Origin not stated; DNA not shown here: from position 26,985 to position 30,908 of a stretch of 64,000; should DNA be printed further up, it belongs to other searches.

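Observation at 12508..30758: Seven-gene, 18-kb operon wiring STAND/TPR sensors and cyclase-kinase-FHA signalling to a muramidase-like protein and two membrane phospholipases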

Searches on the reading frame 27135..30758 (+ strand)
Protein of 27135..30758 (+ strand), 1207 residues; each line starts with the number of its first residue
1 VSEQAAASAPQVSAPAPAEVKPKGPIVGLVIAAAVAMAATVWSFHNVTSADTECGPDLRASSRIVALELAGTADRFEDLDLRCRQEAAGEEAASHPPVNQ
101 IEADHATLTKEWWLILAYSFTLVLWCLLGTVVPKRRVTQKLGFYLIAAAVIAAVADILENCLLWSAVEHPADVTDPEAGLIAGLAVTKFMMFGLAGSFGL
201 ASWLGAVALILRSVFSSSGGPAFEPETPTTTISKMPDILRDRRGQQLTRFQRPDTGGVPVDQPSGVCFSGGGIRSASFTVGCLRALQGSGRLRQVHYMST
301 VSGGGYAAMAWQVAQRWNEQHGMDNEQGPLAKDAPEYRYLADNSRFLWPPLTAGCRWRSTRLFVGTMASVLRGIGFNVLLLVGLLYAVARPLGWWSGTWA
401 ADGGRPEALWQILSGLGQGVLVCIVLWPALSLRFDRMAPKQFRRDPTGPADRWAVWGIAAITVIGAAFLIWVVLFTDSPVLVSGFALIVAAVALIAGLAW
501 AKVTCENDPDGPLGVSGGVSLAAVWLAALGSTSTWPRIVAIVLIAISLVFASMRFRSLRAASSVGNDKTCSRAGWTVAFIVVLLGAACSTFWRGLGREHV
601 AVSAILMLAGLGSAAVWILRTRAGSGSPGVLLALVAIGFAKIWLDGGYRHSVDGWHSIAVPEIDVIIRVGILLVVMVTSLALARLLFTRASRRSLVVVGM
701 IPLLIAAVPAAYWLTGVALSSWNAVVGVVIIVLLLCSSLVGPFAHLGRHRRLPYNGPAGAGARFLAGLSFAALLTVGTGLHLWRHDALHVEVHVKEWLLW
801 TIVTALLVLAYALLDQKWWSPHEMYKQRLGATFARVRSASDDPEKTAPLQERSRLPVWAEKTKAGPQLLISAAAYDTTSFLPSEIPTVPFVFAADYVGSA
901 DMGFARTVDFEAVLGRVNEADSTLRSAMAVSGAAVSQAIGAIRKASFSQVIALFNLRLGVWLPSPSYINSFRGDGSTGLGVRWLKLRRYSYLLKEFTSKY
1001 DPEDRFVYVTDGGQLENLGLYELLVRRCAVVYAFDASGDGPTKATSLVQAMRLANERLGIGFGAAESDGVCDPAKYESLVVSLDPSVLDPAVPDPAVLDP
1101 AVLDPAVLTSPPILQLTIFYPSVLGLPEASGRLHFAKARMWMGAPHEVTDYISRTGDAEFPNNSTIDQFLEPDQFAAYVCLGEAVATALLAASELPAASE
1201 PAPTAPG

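Call 4: search_protein_families(library=pfam, proteins=[window:27135-30758:+], max_evalue=0.01)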
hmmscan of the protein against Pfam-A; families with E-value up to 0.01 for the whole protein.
window:27135-30758:+ (1207 aa): 0 families

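Call 5: search_protein_families(library=padloc, proteins=[window:27135-30758:+], max_evalue=0.01)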
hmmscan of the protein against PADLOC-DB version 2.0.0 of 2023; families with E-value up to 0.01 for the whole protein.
window:27135-30758:+ (1207 aa): 0 families

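Call 6: search_protein_families(library=ncbifam, proteins=[window:27135-30758:+], max_evalue=0.1)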
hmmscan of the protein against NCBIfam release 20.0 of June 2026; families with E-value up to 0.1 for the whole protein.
window:27135-30758:+ (1207 aa): 0 families

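Call 11: find_homologous_proteins(query=window:27135-30758:+, max_evalue=0.001)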
Query window:27135-30758:+ (1207 aa): 901 proteins with E <= 0.001 among 8000 candidates; the best 120 are listed.
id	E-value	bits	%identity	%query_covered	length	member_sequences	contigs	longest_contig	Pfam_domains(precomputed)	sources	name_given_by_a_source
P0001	0.0e+0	2704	100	100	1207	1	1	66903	-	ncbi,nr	ncbi:MAG: hypothetical protein Q7V88_06140 [Actinomycetota bacterium]|nr:hypothetical protein [Actin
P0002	1.0e-139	486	38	48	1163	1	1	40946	-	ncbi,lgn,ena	-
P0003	6.9e-131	456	34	49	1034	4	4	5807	-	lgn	-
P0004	2.5e-124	435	42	34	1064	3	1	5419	-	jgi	jgi:hypothetical protein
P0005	2.4e-93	332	41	34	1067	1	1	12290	-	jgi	jgi:hypothetical protein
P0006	1.3e-77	280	35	35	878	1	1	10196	-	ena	-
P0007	1.1e-75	273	37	33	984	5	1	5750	-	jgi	jgi:hypothetical protein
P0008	1.9e-64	236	35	31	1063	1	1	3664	-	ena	-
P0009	1.0e-61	227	34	33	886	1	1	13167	-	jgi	jgi:hypothetical protein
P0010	6.8e-61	224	35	33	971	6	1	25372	-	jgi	jgi:hypothetical protein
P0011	1.9e-60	223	34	32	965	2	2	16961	PF01734.28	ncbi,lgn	-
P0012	8.0e-59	218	33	32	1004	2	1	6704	-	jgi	jgi:hypothetical protein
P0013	5.4e-57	212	35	31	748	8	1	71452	-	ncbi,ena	-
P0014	3.3e-56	209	33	33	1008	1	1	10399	PF01734.28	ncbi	-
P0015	5.0e-56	208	35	33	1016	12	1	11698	-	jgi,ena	jgi:hypothetical protein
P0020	3.9e-50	189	31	31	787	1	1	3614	PF01734.28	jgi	jgi:hypothetical protein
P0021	2.0e-47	180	30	45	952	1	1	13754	PF01734.28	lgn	-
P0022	1.4e-46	177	33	32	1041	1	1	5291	PF01734.28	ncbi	-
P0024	1.9e-43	167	31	34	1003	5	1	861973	PF01734.28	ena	-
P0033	4.8e-40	155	32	31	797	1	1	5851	PF01734.28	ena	-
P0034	4.9e-40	155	32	26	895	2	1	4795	PF01734.28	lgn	-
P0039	1.6e-38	150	29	38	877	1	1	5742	PF01734.28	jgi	jgi:hypothetical protein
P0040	3.5e-38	149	27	33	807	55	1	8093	PF01734.28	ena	-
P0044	2.5e-37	146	29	33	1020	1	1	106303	PF01734.28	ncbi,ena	-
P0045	3.7e-37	146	28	34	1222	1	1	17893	PF01735.24,PF01734.28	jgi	jgi:Lysophospholipase catalytic domain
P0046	1.1e-36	144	31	32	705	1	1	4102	PF01734.28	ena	-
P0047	3.2e-36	143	29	33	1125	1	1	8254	PF00092.35,PF13519.13,PF01734.28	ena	-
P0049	6.1e-35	138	26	33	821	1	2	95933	PF01734.28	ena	-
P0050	7.0e-35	138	31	26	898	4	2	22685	PF01734.28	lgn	-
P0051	7.7e-35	138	34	25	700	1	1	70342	PF01734.28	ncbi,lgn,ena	-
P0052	9.4e-35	138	31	21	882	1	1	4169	PF01734.28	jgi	-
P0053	1.4e-34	137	29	25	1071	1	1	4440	PF01734.28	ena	-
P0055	4.0e-34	136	33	25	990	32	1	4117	PF01734.28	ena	-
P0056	2.1e-33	133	38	12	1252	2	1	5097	PF01734.28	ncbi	-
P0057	2.5e-33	133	30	26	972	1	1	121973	PF01734.28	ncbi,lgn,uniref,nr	ncbi:patatin-like phospholipase family protein [Mesorhizobium sp. ES1-3]|uniref:patatin-like phospho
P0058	2.9e-33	133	27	32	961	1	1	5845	PF01734.28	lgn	-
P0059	6.9e-33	132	30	34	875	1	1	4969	PF01734.28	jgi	jgi:Patatin-like phospholipase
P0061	1.5e-32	131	30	25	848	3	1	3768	PF01734.28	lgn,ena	-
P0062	2.4e-32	130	40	14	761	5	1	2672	PF01734.28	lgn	-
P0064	3.8e-32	129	30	24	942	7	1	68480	PF01734.28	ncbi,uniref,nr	ncbi:patatin-like phospholipase family protein [Mesorhizobium carmichaelinearum]|uniref:patatin-like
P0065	5.5e-32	129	27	32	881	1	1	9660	PF01734.28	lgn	-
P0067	6.2e-32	128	30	31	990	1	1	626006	PF01734.28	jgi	jgi:Patatin-like phospholipase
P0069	2.2e-31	127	27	25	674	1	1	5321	PF01734.28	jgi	-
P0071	3.5e-31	126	27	32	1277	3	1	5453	PF01734.28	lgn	-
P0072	3.9e-31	126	30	33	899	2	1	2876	PF01734.28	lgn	-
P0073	5.6e-31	125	29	33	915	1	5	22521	PF01734.28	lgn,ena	-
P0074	2.1e-30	123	32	22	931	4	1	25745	PF01734.28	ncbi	-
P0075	2.1e-30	123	27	32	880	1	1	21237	PF01734.28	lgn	-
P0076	2.7e-30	123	30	33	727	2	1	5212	PF01734.28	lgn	-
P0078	3.2e-30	123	29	32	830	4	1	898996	PF01734.28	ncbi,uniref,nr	ncbi:hypothetical protein [Shimia sp. R9_3]|uniref:hypothetical protein n=1 Tax=Shimia sp. R9_3 TaxI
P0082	4.1e-30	122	30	32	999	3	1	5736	PF01734.28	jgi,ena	-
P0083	4.3e-30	122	29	34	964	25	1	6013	PF01734.28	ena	-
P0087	1.5e-29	121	31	32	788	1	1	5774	PF01734.28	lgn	-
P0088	1.6e-29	121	31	21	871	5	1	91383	PF01734.28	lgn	-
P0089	1.6e-29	121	28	23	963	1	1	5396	PF01734.28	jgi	jgi:hypothetical protein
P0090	3.2e-29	120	27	32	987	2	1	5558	PF01734.28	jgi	jgi:Patatin-like phospholipase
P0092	4.1e-29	119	27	32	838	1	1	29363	PF01734.28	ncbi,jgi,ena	jgi:hypothetical protein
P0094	5.2e-29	119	30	33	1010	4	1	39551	PF01734.28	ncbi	-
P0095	5.6e-29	119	30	23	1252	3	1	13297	PF01471.24,PF01734.28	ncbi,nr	ncbi:MAG: peptidoglycan-binding protein [Pseudomonadota bacterium]|nr:peptidoglycan-binding protein 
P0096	5.6e-29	119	28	32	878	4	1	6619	PF01734.28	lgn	-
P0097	5.7e-29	119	30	25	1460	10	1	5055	PF01734.28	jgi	-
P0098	8.0e-29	118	32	22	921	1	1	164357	PF01734.28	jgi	jgi:hypothetical protein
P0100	1.0e-28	118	28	34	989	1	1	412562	PF01734.28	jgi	jgi:predicted acylesterase/phospholipase RssA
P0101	1.2e-28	118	29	23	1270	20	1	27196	PF08823.17,PF01471.24,PF01734.28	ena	-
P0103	1.3e-28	118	29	32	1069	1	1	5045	PF01734.28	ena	-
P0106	1.8e-28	117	28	33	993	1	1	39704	PF01734.28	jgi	jgi:hypothetical protein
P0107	1.9e-28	117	27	35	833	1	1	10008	PF01734.28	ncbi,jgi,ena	jgi:hypothetical protein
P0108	1.9e-28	117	28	31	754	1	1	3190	PF01734.28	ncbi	-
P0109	2.1e-28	117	26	34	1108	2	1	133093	PF01734.28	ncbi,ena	-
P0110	2.3e-28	117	27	32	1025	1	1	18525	PF01734.28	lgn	-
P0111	2.8e-28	116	29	33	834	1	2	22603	PF01734.28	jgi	jgi:hypothetical protein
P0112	2.9e-28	116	25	33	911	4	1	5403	PF01734.28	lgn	-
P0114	3.1e-28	116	27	23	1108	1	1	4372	PF01734.28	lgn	-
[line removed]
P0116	3.9e-28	116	31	14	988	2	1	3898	PF01734.28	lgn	-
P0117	4.3e-28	116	24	33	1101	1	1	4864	PF01734.28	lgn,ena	-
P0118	5.3e-28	115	26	33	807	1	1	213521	PF01734.28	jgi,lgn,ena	-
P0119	5.7e-28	115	30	21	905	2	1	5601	PF01734.28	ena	-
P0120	6.4e-28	115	29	26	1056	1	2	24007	PF01734.28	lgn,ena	-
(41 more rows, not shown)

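Call 12: find_encoding_contigs(protein=P0002, flank=10000, max_places=3)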
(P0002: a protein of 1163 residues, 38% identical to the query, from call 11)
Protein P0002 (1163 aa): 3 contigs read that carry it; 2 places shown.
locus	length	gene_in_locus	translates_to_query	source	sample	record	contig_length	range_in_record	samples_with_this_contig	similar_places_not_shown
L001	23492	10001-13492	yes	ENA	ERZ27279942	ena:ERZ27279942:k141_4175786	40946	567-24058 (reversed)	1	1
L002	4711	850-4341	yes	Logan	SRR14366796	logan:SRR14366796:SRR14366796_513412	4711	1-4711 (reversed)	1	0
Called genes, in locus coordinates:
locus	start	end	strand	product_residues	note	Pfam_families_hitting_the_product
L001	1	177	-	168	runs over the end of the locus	PF02566:OsmC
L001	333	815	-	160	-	PF04205:FMN_bind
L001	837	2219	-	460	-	PF01794:Ferric_reduct, PF00175:NAD_binding_1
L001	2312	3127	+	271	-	PF01987:AIM24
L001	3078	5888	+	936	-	PF00311:PEPcase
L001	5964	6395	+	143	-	-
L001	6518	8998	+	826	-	PF00989:PAS (weak), PF08448:PAS_4, PF08447:PAS_3 (weak), PF00512:HisKA, PF02518:HATPase_c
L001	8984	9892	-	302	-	PF00413:Peptidase_M10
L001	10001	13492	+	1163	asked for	-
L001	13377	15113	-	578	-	PF01073:3Beta_HSD, PF01370:Epimerase, PF04321:RmlD_sub_bind, PF05368:NmrA, PF13460:NAD_binding_10, PF16363:GDP_Man_Dehyd, PF07993:NAD_binding_4 (weak)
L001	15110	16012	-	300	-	PF04055:Radical_SAM, PF13186:SPASM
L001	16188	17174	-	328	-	PF00535:Glycos_transf_2, PF13641:Glyco_tranf_2_3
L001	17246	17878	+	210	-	-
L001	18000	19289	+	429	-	PF22778:VCPO_2nd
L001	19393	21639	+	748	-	PF27503:Rv3811_N, PF01510:Amidase_2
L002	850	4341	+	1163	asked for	-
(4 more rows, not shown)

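Call 13: find_encoding_contigs(protein=P0001, flank=10000, max_places=3)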
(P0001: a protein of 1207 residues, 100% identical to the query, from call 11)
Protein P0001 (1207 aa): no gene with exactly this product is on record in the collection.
